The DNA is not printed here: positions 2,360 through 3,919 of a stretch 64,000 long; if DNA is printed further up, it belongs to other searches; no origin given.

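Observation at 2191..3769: Hidden RiPP operon: rSAM/SPASM maturase followed by two unannotated Cys-rich precursor peptides with a shared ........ leader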

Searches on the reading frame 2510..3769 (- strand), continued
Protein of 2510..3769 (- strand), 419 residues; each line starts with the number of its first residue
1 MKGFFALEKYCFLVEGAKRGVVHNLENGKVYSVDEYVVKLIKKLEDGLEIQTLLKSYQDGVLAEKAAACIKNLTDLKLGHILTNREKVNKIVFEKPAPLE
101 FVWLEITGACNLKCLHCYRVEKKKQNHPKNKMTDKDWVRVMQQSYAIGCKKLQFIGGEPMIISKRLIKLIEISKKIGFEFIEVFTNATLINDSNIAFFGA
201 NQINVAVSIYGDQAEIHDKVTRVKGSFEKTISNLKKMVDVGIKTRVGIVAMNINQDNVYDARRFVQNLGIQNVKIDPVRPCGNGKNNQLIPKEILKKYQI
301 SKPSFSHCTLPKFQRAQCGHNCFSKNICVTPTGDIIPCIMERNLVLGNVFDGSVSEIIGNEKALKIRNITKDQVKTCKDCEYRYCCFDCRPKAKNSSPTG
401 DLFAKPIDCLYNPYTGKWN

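Call 14: find_related_loci(query=A2, collection=genome_contigs, flank=4000)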
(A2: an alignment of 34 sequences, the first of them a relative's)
Query A2 (419 aa) in genome_contigs; peptide patterns used: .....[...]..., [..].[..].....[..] (x = any residue, [..] = any of these).
319 stretches matched a pattern; 273 encode a relative of the query (tblastn E <= 1e-3); the best 80 are kept; 80 distinct loci.
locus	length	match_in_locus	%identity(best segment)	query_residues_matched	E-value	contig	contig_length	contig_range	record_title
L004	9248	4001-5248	48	2-418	6e-144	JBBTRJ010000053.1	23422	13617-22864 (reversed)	MAG: Patescibacteria group bacterium isolate H52-bin123_1 H52_bin123_1_000000000053, whole genome shotgun sequence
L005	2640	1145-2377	51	5-418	1e-150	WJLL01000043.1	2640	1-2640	MAG: Candidatus Portnoybacteria bacterium isolate Bin_561 k141_3030940, whole genome shotgun sequence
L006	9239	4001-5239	48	5-417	7e-137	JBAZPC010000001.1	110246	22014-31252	MAG: Candidatus Paceibacterota bacterium isolate SO_2017_SWC_20 scaffold_206_c1_LP-4_2017, whole genome shotgun sequence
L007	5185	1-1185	47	22-418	1e-123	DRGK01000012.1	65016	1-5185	MAG TPA_asm: Candidatus Jorgensenbacteria bacterium isolate HyVt-344 HyVt-344_k145_861302, whole genome shotgun sequence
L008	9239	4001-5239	44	5-418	3e-122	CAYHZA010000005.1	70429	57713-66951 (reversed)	MAG TPA_asm: uncultured Candidatus Saccharibacteria bacterium isolate ERP119705_co17_168 genome assembly, contig: NODE_2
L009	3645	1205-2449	45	5-419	3e-119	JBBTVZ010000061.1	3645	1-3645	MAG: Patescibacteria group bacterium isolate H43-bin074_1 H43_bin074_1_000000000061, whole genome shotgun sequence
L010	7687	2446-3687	41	5-418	2e-109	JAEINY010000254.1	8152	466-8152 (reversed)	MAG: Marinilabiliaceae bacterium isolate MAG16 NODE_3578_length_8152_cov_5.524830, whole genome shotgun sequence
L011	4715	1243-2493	40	4-418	6e-110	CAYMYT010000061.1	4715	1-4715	MAG TPA_asm: uncultured archaeon isolate SRP124282_co5_38 genome assembly, contig: NODE_3672_length_4715_cov_18.195279,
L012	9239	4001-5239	39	5-419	7e-98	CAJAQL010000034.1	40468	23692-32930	MAG: uncultured Parcubacteria group bacterium isolate B-4_bin-014 genome assembly, contig: bin-014:34/38, whole genome s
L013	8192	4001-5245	38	4-419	2e-97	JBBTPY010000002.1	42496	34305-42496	MAG: Patescibacteria group bacterium isolate H52-bin120_1 H52_bin120_1_000000000002, whole genome shotgun sequence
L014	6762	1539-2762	39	4-418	2e-97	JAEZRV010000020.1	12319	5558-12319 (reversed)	MAG: Bacillota bacterium isolate OH_PDB_205 k127_1537109, whole genome shotgun sequence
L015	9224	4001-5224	38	4-419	2e-95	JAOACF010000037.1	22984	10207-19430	MAG: Negativicutes bacterium isolate SKW2 NODE_36_length_22984_cov_4.553979, whole genome shotgun sequence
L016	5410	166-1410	38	4-419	2e-94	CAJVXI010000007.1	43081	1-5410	TPA_asm: uncultured bacterium isolate DRR093005_bin.15_MetaBAT_v2.12.1_MAG genome assembly, contig: NODE_416_length_4308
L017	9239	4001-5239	36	2-418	1e-94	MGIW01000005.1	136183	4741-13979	MAG: Candidatus Wolfebacteria bacterium RIFOXYD12_FULL_48_21 rifoxyd3_full_scaffold_64, whole genome shotgun sequence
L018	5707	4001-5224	39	4-418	1e-94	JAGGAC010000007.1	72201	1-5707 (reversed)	MAG: Bacillota bacterium isolate CTSoil_080 scaffold_140, whole genome shotgun sequence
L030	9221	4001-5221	35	4-418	6e-88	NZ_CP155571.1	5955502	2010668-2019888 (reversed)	Sporomusa acidovorans DSM 3132 chromosome, complete genome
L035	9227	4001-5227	35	4-418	5e-87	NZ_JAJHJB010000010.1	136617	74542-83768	Pelosinus baikalensis strain Bkl1 NODE_10_length_136617_cov_72.307838, whole genome shotgun sequence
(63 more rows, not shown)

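Call 20: search_protein_families(library=ncbifam, proteins=[P0117], max_evalue=1)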
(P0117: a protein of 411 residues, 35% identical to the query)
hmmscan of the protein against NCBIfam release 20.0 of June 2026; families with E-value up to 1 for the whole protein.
P0117 (411 aa): 72 families (the best 25 are shown)
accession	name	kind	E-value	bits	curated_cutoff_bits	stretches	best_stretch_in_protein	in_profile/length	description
TIGR04545.1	rSAM_ahbD_hemeb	equivalog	1.4e-34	120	500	2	99-280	3-187/339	heme b synthase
TIGR04193.1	SPASM_w_grasp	equivalog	8.3e-28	97.8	175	2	299-410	227-334/342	grasp-with-spasm system SPASM domain peptide maturase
TIGR04053.2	TIGR04053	equivalog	7.7e-26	91.2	395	2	98-283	10-198/366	TIGR04053 family radical SAM/SPASM domain-containing protein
TIGR04055.1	rSAM_NirJ2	equivalog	7.8e-25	88.1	500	1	100-384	4-308/326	putative heme d1 biosynthesis radical SAM protein NirJ2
TIGR04251.1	SCM_rSAM_ScmF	equivalog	3e-23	82.8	400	1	95-279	3-190/353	SynChlorMet cassette radical SAM/SPASM protein ScmF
NF045574.1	sacti_mat_StsB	exception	2.5e-22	79.4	625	1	84-377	84-392/466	StsB family radical SAM/SPASM domain sactipeptide maturase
TIGR04250.1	SCM_rSAM_ScmE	equivalog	1e-20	74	400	2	100-258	7-165/358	SynChlorMet cassette radical SAM/SPASM protein ScmE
TIGR04051.1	rSAM_NirJ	equivalog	8.5e-20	71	515.45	1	98-278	4-183/354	heme d1 biosynthesis radical SAM protein NirJ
NF050035.1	rSAM_WgK_link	exception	2e-18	66.6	650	1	100-284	13-197/367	radical SAM/SPASM peptide maturase WgkB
NF012164.0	AlbA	equivalog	5.6e-18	64.6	850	2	98-279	115-296/442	subtilosin maturase AlbA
TIGR04054.1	rSAM_NirJ1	equivalog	6.1e-18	64.6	650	1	92-264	32-203/387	putative heme d1 biosynthesis radical SAM protein NirJ1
TIGR04546.1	rSAM_ahbC_deAc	equivalog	1e-17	64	650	1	97-260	40-202/390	12,18-didecarboxysiroheme deacetylase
TIGR04340.1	rSAM_ACGX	hypoth_equivalog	3.8e-17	62.5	400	2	100-287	7-198/341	radical SAM/SPASM domain protein, ACGX system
NF049973.1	radical_Rv1681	equivalog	1e-16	60.8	380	1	76-274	52-249/326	Rv1681 family radical SAM protein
TIGR04403.1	rSAM_skfB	equivalog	2.1e-16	59.7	300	1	101-265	109-271/402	sporulation killing factor system radical SAM maturase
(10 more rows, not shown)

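Call 27: search_solved_structures(query=A2, max_evalue=0.001)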
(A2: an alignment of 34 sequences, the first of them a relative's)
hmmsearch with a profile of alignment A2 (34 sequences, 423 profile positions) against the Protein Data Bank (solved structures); distinct sequences matched with E-value up to 0.001: 31.
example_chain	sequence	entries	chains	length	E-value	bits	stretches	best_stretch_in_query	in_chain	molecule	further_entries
6efn_A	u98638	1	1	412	5.2e-28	101.2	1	105-369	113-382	Sporulation killing factor maturation protein SkfB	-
4k37_A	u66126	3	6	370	2.3e-19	72.8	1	108-268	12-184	Anaerobic sulfatase-maturating enzyme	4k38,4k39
4k36_A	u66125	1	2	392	2.9e-19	72.4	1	108-268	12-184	Anaerobic sulfatase-maturating enzyme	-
5wgg_A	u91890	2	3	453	2.5e-17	66.1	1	23-399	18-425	Radical SAM domain protein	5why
7vob_C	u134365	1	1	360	1.3e-14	57.1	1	101-277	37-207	Cytosylglucuronate decarboxylase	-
7voc_C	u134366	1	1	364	1.3e-14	57.1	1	101-277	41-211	Cytosylglucuronate decarboxylase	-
9dfu_A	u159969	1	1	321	1.5e-14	56.9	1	107-273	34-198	Radical SAM core domain-containing protein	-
6b4c_A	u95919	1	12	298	1.6e-14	56.8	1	108-265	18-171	Viperin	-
9dgw_A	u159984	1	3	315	1.8e-14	56.6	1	108-265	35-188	Radical SAM core domain-containing protein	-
9dfn_A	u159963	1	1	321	1.9e-14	56.6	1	108-273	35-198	Radical SAM core domain-containing protein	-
7n7i_A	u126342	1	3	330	2e-14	56.5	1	108-265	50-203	Viperin-like enzyme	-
9dfw_A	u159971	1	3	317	3.1e-14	55.8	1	108-256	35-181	Radical SAM core domain-containing protein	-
1tv7_A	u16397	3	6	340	7e-14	54.7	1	103-274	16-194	Molybdenum cofactor biosynthesis protein A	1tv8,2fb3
2fb2_A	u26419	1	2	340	7.2e-14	54.7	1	103-274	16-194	Molybdenum cofactor biosynthesis protein A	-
7tol_A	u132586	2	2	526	3.6e-13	52.4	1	105-294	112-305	glycerol dibiphytanyl glycerol tetraether - macrocyclic archaeol synthase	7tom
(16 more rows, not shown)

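Call 31: search_protein_families(library=pfam, alignment_id=A2, max_evalue=0.1)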
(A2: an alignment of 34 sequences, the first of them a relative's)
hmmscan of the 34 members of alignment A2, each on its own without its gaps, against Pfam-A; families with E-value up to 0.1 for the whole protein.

A. member 1, P0001 (419 aa): 3 families
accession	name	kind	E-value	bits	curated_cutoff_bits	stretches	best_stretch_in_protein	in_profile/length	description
PF04055.27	Radical_SAM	-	6.8e-18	65.8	29.5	1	105-264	2-165/166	Radical SAM superfamily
PF13186.11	SPASM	-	1.2e-08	35.5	21.5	1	322-381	1-67/67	Iron-sulfur cluster-binding domain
PF13353.11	Fer4_12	-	3.7e-06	27.7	22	1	109-194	14-99/137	4Fe-4S single cluster domain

B. families by the number of members that match (of 34 scanned): 15 families
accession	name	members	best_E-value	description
PF04055.27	Radical_SAM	34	2.9e-27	Radical SAM superfamily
PF13186.11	SPASM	34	9.5e-15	Iron-sulfur cluster-binding domain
PF13353.11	Fer4_12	34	6.7e-11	4Fe-4S single cluster domain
PF08671.16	SinI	5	0.00076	Anti-repressor SinI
PF05402.18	PqqD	5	0.0026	Coenzyme PQQ synthesis protein D (PqqD)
PF19238.5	Radical_SAM_2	4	0.0028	Radical SAM-like domain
PF01261.30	AP_endonuc_2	1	0.0013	Xylose isomerase-like TIM barrel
PF09382.16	RQC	1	0.0047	RQC domain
PF05055.17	DUF677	1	0.0098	Protein of unknown function (DUF677)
PF14664.11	RICTOR_N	1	0.021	Rapamycin-insensitive companion of mTOR, N-term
PF04255.20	DUF433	1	0.029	Protein of unknown function (DUF433)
PF12840.13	HTH_20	1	0.029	Helix-turn-helix domain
PF02901.20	PFL-like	1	0.065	Pyruvate formate lyase-like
PF16298.10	DUF4940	1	0.069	Domain of unknown function (DUF4940)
PF13034.12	DUF3895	1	0.1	Protein of unknown function (DUF3895)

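Call 39: predict_structure(alignment_id=A2)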
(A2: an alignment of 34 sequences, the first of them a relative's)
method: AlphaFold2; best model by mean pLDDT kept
length: 419 residues; sequences in the alignment: 34
mean_pLDDT: 90.2   pTM: 0.87
mean pLDDT of the five models: 90.2, 88.6, 87.3, 86.7, 85.5
residues with pLDDT >= 90: 294; 70-90: 95; 50-70: 22; < 50: 8
segments of 3 or more residues with pLDDT < 50: 121-124, 391-394
pLDDT, mean of each block of 10 residues (from residue 1): 95 96 96 96 95 94 96 97 89 91 94 80 56 97 97 95 97 99 98 98 97 96 96 98 96 94 98 87 72 84 84 88 88 90 89 97 89 88 78 54 78 89
secondary structure, 60 per line:
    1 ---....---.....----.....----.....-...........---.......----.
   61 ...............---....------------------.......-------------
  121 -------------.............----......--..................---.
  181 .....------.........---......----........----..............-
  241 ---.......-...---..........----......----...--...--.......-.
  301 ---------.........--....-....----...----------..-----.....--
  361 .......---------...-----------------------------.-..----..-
elements in order: E4-7 E11-15 E20-24 E29-33 H35-45 H50-55 H60-75 E79-82 E101-107 H134-146 E151-156 H159-176 E180-185 H192-200 E204-209 H214-221 H226-239 E244-250 H258-267 E272-277 H292-298 H310-318 H321-324 E326-329 E334-336 H354-358 H361-367

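Call 43: fold_search(model_id=the predicted structure, library=pdb)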
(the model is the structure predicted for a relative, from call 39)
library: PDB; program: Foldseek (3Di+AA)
matches with E <= 10: 1734; with E <= 0.001: 134
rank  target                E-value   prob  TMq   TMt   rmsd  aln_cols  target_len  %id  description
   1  5why_B                1.2e-17  1.00  0.55  0.54   9.7       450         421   18  Structural Insights into Thioether Bond Formation in the Biosynthesis of Sactipeptides (released 2017-07-26)
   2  5why_A                6.8e-17  1.00  0.55  0.55   8.4       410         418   18  Structural Insights into Thioether Bond Formation in the Biosynthesis of Sactipeptides (released 2017-07-26)
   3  5wgg_A                9.8e-17  1.00  0.56  0.54   7.9       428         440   18  Structural Insights into Thioether Bond Formation in the Biosynthesis of Sactipeptides (released 2017-07-26)
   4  5v1t_A                1.7e-16  1.00  0.55  0.53  12.2       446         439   15  Crystal structure of Streptococcus suis SuiB bound to precursor peptide SuiA (released 2017-08-30)
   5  5v1q_B                2.4e-16  1.00  0.55  0.52  12.2       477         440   16  Crystal structure of Streptococcus suis SuiB (released 2017-08-30)
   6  5v1s_A                6.8e-16  1.00  0.55  0.54  13.6       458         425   17  Crystal structure of Streptococcus suis SuiB bound to S-adenosylmethionine (released 2017-08-30)
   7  5v1s_B                1.5e-15  1.00  0.51  0.50  12.2       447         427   16  Crystal structure of Streptococcus suis SuiB bound to S-adenosylmethionine (released 2017-08-30)
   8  5v1q_A                2.1e-15  1.00  0.56  0.55  13.4       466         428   16  Crystal structure of Streptococcus suis SuiB (released 2017-08-30)
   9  4k37_A                1.6e-14  1.00  0.54  0.61   6.6       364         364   20  Native anSMEcpe with bound AdoMet (released 2013-05-08)
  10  4k36_A                1.9e-14  1.00  0.54  0.59   5.8       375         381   19  His6 tagged anSMEcpe with bound AdoMet (released 2013-05-08)
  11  4k37_B                2.6e-14  1.00  0.55  0.62   6.1       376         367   19  Native anSMEcpe with bound AdoMet (released 2013-05-08)
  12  8vpo                  2.6e-14  1.00  0.52  0.49   9.8       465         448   15  X-Ray Crystal Structure of TigE from Paramaledivibacter caminithermalis (released 2024-02-07)
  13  6efn                  2.9e-14  1.00  0.52  0.56  11.1       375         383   19  Structure of a RiPP maturase, SkfB (released 2018-10-24)
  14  4k38_B                3.1e-14  1.00  0.53  0.60   6.3       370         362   19  Native anSMEcpe with bound AdoMet and Kp18Cys peptide (released 2013-05-08)
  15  4k38_A                3.3e-14  1.00  0.55  0.61   6.1       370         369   19  Native anSMEcpe with bound AdoMet and Kp18Cys peptide (released 2013-05-08)
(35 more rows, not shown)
